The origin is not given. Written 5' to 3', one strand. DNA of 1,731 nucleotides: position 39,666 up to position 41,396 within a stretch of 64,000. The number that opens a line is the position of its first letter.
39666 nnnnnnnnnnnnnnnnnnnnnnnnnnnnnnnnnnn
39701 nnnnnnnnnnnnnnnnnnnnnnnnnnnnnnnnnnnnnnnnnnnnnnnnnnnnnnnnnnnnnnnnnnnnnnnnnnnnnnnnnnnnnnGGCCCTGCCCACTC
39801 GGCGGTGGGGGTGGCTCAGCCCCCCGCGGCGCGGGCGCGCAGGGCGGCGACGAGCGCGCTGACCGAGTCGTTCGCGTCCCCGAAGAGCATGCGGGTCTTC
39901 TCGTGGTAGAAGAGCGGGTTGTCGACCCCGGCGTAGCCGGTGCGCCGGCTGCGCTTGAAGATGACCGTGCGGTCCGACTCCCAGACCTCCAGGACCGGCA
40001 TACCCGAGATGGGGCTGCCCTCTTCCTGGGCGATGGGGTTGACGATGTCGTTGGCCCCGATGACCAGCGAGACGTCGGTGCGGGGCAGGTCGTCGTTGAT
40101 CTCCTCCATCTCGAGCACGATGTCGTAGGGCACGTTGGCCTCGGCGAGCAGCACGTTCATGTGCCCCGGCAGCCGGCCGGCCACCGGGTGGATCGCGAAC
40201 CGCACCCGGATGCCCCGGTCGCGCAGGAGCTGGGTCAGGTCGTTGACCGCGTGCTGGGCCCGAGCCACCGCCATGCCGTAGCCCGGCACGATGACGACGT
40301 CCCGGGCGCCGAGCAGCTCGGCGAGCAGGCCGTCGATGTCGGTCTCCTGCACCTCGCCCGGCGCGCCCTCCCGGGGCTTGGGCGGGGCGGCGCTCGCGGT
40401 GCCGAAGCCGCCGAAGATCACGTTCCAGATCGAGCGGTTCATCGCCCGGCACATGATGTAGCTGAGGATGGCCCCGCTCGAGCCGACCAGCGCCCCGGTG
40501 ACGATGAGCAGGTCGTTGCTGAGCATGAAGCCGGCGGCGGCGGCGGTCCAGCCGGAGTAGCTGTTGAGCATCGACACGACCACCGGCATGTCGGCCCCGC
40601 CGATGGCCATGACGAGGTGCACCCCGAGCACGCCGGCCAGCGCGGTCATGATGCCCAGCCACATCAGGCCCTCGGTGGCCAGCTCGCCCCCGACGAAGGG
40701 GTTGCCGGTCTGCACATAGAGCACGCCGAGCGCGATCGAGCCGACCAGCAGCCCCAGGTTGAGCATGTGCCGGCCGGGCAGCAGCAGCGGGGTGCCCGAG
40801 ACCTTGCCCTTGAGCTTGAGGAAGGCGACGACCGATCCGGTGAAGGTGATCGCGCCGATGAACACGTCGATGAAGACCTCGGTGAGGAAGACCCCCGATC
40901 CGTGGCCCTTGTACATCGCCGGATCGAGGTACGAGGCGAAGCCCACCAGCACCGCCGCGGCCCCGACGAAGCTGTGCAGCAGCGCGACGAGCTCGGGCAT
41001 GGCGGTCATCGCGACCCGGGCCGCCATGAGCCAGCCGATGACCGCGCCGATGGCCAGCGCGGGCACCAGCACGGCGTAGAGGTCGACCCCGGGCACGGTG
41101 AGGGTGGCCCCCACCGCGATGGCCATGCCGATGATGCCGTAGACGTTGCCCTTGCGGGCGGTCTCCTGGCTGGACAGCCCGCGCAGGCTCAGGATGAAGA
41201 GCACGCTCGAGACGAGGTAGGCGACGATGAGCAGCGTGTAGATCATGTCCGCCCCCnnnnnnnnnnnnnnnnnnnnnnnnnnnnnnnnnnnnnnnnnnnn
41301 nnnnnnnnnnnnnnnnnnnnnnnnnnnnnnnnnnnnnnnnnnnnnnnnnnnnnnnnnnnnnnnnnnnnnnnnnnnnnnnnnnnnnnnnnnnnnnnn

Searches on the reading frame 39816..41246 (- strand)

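Call 51: search_protein_families(library=pfam, proteins=[window:39816-41246:-], max_evalue=0.0001)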
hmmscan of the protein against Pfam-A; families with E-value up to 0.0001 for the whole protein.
window:39816-41246:- (476 aa): 1 family
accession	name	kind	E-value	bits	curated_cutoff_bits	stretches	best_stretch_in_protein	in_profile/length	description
PF02233.22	PNTB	-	8e-191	635.4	31.7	1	8-467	3-455/456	NAD(P) transhydrogenase beta subunit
